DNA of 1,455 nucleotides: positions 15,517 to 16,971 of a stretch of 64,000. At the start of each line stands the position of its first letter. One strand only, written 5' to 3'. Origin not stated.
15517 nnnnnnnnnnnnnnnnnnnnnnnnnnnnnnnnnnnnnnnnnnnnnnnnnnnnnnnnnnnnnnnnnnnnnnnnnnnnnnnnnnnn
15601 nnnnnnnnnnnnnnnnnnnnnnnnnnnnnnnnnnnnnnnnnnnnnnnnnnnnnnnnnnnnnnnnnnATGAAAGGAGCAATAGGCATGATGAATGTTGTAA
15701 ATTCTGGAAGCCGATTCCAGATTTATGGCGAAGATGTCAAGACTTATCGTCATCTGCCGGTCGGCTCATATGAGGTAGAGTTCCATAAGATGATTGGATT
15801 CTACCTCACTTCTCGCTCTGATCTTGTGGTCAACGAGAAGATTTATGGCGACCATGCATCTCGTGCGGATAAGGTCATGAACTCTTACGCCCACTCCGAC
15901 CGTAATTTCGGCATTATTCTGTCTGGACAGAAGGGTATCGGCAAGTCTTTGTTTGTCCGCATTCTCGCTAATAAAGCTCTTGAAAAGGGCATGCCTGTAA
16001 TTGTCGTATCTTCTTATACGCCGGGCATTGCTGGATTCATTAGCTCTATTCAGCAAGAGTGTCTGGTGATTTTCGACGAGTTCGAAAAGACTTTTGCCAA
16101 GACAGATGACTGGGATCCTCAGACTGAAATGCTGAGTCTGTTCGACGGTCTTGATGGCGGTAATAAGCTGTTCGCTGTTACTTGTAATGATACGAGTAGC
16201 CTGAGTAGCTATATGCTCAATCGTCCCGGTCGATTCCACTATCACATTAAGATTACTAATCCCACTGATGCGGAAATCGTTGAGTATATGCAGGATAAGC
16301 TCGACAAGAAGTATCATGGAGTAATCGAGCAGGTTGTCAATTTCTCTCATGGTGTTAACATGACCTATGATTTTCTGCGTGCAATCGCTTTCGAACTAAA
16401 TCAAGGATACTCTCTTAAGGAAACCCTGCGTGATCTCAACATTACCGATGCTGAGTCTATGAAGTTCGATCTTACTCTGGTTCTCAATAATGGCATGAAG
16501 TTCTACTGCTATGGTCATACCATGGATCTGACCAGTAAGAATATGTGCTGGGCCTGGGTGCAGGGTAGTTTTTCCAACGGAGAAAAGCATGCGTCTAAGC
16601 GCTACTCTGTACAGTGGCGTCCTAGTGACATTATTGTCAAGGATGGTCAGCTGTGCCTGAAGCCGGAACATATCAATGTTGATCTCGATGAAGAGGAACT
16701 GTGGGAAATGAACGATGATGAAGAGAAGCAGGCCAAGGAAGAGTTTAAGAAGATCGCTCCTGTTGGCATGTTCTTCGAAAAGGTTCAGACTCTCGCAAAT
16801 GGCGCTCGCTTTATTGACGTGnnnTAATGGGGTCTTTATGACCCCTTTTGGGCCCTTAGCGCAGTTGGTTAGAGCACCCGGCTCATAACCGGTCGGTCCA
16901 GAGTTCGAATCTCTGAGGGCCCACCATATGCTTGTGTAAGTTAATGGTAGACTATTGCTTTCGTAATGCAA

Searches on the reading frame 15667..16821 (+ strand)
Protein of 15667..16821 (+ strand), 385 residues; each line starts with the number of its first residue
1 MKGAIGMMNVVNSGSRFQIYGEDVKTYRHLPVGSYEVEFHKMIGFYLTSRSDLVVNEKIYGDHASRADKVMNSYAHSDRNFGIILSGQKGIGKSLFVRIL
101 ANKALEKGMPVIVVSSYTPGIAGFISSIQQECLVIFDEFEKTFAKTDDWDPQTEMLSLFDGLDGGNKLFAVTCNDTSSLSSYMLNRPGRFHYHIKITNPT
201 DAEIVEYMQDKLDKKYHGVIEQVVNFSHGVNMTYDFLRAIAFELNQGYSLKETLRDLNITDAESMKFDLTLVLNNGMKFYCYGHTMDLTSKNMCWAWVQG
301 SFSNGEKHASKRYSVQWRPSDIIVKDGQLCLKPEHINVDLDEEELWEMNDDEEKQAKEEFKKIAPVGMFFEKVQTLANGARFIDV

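Call 4: search_protein_families(library=pfam, proteins=[window:15667-16821:+], max_evalue=0.1)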
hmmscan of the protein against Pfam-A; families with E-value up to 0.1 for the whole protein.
window:15667-16821:+ (385 aa): 9 families
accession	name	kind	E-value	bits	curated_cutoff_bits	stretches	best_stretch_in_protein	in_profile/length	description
PF00004.35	AAA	-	3.5e-09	37.6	21.2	1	83-196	1-129/131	ATPase family associated with various cellular activities (AAA)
PF20720.3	nSTAND3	-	3.6e-05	23.9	27.2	1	82-174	19-111/155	Novel STAND NTPase 3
PF05729.18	NACHT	-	0.00086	19.6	26.7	0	83-107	3-27/167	NACHT domain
PF05673.19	DUF815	-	0.0012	18.4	23.8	1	73-147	46-122/249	Protein of unknown function (DUF815)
PF00910.28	RNA_helicase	-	0.0017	19.2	21.5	1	83-145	1-64/105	RNA helicase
PF16575.11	CLP1_P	-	0.0066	16.7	26.6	1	87-114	1-28/188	mRNA cleavage and polyadenylation factor CLP1 P-loop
PF13191.12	AAA_16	-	0.015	16.3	32.6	1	82-128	26-73/167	AAA ATPase domain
PF19263.5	DUF5906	-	0.03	15.4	27.6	1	85-149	1-64/114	Family of unknown function (DUF5906)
PF13401.12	AAA_22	-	0.061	14.1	27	0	83-114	8-39/130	AAA domain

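Call 5: search_protein_families(library=phrogs, proteins=[window:15667-16821:+], max_evalue=0.01)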
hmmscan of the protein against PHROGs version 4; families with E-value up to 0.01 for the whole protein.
window:15667-16821:+ (385 aa): 6 families
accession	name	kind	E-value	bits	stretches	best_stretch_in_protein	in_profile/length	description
phrog_2376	-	other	4e-104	349.8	1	8-314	1-313/363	ATPase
phrog_10401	-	other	0.00045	20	0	130-217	518-605/667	ATPase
phrog_10440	-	unknown function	0.0029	17.1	1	82-207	234-361/483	-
phrog_7485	-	unknown function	0.0045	17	0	81-209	228-372/430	-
phrog_3277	-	DNA, RNA and nucleotide metabolism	0.0046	17.8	1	74-116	4-50/168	DnaC-like helicase loader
phrog_50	-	DNA, RNA and nucleotide metabolism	0.0086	16.2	0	76-115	366-404/570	DnaC-like helicase loader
